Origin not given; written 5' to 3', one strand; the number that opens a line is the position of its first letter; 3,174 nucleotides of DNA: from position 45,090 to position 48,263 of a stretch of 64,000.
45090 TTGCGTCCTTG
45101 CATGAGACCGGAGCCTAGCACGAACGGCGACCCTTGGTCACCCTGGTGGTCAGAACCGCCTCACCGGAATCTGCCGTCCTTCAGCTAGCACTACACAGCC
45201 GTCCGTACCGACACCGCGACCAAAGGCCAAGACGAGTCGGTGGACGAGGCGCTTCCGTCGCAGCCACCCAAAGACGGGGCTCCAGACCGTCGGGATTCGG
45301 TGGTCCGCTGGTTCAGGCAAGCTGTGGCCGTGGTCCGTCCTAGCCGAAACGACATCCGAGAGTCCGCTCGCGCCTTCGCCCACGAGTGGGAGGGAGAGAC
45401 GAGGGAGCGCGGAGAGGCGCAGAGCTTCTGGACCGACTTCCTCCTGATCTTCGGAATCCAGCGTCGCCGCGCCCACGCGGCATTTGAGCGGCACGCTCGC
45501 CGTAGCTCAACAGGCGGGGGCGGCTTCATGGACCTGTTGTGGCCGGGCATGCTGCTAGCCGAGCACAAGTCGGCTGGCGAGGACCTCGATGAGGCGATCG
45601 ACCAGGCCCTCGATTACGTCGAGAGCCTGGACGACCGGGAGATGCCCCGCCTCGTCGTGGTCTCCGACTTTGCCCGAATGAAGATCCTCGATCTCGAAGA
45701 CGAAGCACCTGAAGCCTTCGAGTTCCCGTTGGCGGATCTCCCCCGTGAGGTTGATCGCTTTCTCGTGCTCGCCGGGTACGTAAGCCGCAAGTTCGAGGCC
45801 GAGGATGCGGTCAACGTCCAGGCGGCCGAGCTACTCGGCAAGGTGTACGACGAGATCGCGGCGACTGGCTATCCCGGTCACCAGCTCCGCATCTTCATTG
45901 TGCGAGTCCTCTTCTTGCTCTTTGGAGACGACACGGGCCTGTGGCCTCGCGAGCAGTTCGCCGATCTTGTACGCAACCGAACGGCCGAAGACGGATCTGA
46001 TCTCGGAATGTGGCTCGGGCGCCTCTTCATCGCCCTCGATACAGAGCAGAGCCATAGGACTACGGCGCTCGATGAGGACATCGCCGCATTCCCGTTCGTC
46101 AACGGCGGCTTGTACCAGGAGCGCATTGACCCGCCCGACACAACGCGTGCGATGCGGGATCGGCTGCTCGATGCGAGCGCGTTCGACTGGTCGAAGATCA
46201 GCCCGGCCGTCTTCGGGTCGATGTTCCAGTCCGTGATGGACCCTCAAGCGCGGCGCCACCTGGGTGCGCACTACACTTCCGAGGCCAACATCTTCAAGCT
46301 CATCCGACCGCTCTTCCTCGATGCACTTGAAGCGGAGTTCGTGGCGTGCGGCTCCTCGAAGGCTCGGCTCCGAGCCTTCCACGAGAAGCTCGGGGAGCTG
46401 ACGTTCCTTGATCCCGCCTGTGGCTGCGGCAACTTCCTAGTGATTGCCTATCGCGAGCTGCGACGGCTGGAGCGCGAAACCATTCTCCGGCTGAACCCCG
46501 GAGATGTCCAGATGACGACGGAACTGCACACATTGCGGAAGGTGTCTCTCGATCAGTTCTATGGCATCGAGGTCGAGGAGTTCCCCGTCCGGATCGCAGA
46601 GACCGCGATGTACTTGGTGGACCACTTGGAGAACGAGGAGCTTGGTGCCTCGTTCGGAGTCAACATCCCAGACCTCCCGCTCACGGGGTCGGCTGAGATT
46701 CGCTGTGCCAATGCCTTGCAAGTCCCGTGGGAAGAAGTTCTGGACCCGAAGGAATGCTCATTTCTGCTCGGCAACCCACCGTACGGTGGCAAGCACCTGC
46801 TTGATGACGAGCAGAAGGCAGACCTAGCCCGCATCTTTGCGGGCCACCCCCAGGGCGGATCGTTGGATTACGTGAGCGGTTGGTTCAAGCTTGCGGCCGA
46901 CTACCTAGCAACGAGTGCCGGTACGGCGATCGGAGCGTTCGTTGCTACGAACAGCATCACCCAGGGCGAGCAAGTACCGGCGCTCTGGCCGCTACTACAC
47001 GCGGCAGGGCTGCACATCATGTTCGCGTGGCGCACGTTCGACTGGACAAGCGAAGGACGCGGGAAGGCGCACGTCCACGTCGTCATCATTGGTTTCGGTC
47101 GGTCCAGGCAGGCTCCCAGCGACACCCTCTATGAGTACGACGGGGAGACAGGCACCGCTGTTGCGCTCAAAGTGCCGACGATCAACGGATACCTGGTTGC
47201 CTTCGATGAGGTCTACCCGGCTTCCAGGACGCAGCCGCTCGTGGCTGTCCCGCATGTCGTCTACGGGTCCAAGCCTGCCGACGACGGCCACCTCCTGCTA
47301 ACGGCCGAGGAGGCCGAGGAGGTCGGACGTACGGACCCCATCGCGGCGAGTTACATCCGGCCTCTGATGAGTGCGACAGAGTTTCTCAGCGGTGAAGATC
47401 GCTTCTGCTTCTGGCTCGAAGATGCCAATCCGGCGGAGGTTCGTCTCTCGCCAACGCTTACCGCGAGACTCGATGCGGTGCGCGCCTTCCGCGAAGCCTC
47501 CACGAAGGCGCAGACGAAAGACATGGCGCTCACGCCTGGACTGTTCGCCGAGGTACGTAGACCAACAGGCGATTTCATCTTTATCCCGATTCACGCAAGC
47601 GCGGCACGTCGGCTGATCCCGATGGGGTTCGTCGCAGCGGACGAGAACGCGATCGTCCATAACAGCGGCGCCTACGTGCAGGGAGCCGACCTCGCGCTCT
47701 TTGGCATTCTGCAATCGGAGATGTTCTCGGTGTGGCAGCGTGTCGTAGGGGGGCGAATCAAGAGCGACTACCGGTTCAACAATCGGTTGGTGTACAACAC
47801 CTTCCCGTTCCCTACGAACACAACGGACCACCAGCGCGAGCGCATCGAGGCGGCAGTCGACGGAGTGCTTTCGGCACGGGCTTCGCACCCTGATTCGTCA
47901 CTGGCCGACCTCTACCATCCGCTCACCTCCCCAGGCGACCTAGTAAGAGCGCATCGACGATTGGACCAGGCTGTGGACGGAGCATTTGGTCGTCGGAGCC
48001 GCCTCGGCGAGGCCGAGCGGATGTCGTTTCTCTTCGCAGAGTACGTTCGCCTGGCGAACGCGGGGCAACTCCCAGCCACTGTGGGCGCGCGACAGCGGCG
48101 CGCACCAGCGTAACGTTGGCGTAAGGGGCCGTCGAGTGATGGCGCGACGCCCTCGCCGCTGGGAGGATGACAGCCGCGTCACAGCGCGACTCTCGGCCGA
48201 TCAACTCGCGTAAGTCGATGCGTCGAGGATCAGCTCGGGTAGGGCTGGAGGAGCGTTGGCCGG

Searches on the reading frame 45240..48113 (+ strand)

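Call 59: search_protein_families(library=pfam, proteins=[window:45240-48113:+], max_evalue=0.001)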
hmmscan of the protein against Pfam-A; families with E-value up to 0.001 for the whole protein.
window:45240-48113:+ (957 aa): 6 families
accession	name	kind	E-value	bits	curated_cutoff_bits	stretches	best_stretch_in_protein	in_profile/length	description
PF20473.4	MmeI_Mtase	-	1.9e-80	270.2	27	1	372-631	6-258/259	MmeI, DNA-methyltransferase domain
PF20466.3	MmeI_TRD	-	7.7e-58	195.7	27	1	658-859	5-206/207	MmeI, target recognition domain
PF20464.3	MmeI_N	-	4.7e-39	135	27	1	42-207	2-179/181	MmeI, N-terminal domain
PF20467.3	MmeI_C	-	1.1e-20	74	27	1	862-939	2-79/83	MmeI, C-terminal domain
PF20465.4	MmeI_hel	-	4.8e-19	69.3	27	1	214-292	1-75/75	MmeI, helicase spacer domain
PF02384.22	N6_Mtase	-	4e-05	23.5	20.4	1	389-559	50-176/311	N-6 DNA Methylase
